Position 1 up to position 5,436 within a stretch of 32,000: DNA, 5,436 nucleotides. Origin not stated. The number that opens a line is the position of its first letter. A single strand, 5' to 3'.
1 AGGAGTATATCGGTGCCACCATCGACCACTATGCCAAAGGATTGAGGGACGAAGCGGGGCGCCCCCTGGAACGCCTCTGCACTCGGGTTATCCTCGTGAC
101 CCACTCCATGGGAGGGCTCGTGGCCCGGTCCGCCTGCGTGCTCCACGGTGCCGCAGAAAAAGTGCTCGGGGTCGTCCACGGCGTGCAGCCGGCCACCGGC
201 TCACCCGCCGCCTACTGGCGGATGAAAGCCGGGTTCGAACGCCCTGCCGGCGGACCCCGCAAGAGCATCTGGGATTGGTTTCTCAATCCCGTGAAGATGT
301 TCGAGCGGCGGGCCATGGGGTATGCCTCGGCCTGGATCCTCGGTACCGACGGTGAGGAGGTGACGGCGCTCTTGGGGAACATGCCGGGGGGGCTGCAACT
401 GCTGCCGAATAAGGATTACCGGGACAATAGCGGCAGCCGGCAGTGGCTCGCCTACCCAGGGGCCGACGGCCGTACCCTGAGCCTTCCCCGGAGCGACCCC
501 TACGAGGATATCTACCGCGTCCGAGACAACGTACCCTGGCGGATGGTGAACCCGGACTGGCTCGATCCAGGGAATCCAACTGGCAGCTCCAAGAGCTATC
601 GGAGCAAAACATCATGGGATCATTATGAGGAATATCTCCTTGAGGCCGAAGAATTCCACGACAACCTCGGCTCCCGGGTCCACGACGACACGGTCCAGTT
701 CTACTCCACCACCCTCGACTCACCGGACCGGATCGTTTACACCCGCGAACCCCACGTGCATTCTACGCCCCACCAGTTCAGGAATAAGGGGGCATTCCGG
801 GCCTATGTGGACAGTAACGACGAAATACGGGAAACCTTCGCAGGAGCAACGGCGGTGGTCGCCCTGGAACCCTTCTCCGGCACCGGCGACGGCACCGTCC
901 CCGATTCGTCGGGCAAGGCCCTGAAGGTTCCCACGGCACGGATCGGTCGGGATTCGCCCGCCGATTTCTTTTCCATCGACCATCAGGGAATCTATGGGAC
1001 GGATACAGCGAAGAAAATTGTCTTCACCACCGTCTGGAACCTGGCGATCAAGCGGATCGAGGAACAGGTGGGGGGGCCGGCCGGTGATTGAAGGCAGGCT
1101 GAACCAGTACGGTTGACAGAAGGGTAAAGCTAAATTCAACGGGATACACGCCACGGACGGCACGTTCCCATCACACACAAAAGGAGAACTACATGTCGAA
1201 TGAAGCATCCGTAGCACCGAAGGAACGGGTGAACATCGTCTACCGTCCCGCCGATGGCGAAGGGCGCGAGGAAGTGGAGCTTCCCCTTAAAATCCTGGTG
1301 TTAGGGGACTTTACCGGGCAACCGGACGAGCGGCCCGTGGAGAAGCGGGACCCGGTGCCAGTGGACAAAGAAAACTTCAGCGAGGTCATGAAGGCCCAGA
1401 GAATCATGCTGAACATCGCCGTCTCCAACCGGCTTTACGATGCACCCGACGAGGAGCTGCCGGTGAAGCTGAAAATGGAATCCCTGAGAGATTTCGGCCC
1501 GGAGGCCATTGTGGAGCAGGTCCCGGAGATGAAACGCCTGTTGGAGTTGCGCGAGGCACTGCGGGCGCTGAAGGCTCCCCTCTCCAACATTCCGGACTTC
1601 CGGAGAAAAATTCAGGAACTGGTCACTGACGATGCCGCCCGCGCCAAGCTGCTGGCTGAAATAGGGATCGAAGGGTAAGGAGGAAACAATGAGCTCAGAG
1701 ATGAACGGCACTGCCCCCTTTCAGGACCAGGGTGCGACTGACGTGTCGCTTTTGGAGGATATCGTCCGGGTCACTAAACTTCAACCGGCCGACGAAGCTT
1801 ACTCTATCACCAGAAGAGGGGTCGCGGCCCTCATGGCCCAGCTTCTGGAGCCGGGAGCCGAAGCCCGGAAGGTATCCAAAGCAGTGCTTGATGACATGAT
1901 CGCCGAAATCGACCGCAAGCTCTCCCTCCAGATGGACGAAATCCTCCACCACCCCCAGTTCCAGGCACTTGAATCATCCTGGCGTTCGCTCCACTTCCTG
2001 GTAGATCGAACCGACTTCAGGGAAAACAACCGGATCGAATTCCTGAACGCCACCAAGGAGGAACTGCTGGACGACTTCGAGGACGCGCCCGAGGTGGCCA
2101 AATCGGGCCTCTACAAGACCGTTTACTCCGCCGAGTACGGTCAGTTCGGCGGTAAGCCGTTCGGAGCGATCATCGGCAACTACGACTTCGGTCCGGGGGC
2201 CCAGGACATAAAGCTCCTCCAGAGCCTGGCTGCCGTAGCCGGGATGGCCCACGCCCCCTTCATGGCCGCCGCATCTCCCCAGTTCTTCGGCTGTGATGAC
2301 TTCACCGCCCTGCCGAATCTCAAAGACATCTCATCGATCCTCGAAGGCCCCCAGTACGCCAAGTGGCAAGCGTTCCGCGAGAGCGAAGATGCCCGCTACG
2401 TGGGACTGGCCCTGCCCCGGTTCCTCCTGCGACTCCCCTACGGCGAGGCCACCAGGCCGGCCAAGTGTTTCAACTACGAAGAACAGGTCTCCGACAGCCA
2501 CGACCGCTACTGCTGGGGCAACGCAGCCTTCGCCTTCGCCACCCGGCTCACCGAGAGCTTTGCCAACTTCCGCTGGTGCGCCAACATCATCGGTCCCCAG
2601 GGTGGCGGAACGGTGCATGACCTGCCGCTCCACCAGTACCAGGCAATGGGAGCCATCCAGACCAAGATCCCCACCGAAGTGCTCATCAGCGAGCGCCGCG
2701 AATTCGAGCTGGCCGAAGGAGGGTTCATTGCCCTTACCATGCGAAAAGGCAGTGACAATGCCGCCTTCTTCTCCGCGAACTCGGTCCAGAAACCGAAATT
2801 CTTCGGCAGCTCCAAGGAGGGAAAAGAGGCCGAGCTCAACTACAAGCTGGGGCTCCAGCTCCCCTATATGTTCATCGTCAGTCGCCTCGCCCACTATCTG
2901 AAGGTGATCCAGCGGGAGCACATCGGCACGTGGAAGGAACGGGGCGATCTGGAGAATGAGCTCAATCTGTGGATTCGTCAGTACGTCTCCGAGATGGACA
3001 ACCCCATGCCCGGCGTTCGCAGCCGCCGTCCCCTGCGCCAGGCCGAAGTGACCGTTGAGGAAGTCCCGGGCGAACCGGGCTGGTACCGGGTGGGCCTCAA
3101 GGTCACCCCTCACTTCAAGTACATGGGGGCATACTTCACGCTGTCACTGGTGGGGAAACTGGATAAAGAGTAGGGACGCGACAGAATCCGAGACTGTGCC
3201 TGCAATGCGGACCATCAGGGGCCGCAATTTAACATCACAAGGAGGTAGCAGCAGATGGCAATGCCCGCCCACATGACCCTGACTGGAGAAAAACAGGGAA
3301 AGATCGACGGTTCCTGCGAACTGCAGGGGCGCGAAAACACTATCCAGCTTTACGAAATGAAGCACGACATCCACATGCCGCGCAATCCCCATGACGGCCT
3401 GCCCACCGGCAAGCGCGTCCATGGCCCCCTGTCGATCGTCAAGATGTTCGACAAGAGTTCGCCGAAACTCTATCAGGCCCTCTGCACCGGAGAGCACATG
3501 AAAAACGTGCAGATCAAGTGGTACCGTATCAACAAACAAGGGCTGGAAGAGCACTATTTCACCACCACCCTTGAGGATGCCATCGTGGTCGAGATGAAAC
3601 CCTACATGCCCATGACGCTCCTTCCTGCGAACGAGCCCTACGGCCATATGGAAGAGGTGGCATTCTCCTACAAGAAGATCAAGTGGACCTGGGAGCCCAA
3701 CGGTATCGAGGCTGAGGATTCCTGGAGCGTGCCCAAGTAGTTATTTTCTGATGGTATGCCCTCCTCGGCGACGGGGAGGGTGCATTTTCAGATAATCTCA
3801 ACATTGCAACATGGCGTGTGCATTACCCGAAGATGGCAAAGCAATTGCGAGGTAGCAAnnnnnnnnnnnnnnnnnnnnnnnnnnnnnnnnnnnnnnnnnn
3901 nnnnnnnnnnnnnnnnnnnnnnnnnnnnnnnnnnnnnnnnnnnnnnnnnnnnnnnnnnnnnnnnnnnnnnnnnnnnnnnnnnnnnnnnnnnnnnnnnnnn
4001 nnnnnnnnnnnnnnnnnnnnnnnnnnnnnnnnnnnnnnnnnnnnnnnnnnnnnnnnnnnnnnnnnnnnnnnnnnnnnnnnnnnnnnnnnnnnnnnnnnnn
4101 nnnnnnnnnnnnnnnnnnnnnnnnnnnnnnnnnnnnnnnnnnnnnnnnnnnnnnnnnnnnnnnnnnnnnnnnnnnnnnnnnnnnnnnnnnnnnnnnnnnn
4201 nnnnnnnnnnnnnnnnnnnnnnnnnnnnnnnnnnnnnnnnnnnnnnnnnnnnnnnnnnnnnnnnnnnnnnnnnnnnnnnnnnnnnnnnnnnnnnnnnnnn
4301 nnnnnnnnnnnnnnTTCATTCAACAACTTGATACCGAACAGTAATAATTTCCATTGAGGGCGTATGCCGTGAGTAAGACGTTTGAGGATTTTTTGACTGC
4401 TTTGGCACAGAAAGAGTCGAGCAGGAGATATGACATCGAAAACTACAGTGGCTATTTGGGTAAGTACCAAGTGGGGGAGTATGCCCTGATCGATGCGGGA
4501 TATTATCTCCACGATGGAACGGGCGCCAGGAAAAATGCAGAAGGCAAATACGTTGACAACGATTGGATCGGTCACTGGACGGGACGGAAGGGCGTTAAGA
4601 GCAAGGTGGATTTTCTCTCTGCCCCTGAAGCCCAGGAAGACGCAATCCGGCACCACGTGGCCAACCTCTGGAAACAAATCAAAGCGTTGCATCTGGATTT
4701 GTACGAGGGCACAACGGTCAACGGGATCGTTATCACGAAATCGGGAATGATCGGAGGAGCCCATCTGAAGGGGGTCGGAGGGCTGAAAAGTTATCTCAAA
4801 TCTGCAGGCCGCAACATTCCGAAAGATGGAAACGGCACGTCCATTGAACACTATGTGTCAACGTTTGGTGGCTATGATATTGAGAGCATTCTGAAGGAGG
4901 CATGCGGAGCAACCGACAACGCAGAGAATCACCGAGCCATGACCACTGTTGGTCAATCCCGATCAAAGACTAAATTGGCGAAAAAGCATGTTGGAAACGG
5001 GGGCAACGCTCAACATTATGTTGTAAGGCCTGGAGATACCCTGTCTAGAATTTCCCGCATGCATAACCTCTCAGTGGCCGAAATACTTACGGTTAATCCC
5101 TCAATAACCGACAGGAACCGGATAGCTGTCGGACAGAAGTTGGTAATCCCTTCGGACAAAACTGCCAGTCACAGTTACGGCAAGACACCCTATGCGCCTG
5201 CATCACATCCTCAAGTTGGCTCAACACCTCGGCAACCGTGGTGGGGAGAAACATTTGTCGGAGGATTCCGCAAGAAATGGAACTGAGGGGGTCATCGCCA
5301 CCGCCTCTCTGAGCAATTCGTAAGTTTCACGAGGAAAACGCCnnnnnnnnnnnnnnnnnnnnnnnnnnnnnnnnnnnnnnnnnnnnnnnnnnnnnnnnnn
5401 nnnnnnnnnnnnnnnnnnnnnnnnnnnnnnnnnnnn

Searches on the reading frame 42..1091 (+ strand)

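Call 6: search_protein_families(library=pfam, proteins=[window:42-1091:+], max_evalue=0.01)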
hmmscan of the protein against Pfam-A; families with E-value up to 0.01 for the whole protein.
window:42-1091:+ (349 aa): 2 families
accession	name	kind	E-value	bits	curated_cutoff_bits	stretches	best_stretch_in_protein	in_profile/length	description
PF07819.20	PGAP1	-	6.2e-06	26.6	24.3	1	12-55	89-133/233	PGAP1-like alpha/beta domain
PF12697.13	Abhydrolase_6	-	0.00052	21.2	26.3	1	9-94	58-136/217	Alpha/beta hydrolase family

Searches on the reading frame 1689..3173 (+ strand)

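Call 6: search_protein_families(library=pfam, proteins=[window:1689-3173:+], max_evalue=0.01)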
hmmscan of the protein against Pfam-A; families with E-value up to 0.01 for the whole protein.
window:1689-3173:+ (494 aa): 2 families
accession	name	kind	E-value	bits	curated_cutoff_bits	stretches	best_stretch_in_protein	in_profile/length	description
PF05943.17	VipB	-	2e-133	444.5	27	1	68-367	1-301/301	EvpB/VC_A0108, tail sheath N-terminal domain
PF18945.5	VipB_2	-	8.3e-44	148.8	27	1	380-491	1-112/112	EvpB/VC_A0108, tail sheath gpW/gp25-like domain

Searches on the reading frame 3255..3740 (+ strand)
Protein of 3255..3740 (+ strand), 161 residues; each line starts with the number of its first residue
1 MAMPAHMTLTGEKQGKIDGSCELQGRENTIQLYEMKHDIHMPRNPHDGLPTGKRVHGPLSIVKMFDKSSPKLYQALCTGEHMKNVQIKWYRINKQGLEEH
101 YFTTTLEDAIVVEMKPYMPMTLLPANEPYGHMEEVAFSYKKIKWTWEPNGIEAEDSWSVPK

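Call 4: search_protein_families(library=pfam, proteins=[window:3255-3740:+], max_evalue=0.1)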
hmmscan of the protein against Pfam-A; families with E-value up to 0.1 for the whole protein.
window:3255-3740:+ (161 aa): 2 families
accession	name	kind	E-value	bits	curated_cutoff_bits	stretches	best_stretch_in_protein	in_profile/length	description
PF05638.18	T6SS_HCP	-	5.9e-38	130.5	23.5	1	8-146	3-129/129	Type VI secretion system effector, Hcp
PF17659.7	RADX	-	0.019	13.3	33.4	1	61-114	416-469/848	RPA-related protein RADX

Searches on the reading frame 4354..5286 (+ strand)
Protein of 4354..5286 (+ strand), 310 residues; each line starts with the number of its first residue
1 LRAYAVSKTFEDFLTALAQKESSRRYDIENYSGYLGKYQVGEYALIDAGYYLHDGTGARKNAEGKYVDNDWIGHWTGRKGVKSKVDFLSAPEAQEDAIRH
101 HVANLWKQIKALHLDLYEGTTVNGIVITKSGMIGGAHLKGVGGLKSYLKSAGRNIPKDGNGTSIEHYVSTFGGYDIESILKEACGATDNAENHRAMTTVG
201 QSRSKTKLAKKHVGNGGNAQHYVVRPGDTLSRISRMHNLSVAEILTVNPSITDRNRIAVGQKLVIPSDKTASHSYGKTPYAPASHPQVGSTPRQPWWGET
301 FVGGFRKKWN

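Call 4: search_protein_families(library=pfam, proteins=[window:4354-5286:+], max_evalue=0.1)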
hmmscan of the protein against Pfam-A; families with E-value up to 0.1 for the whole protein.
window:4354-5286:+ (310 aa): 3 families
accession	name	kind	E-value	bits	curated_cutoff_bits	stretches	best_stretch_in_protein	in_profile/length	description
PF01476.26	LysM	-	1.8e-13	50.6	20.9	1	222-266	1-43/43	LysM domain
PF06737.19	Transglycosylas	-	0.024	15.8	27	0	14-41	7-34/77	Transglycosylase-like domain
PF04225.17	LysM_OapA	-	0.084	13.4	22.3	0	219-247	2-30/85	Opacity-associated protein A LysM-like domain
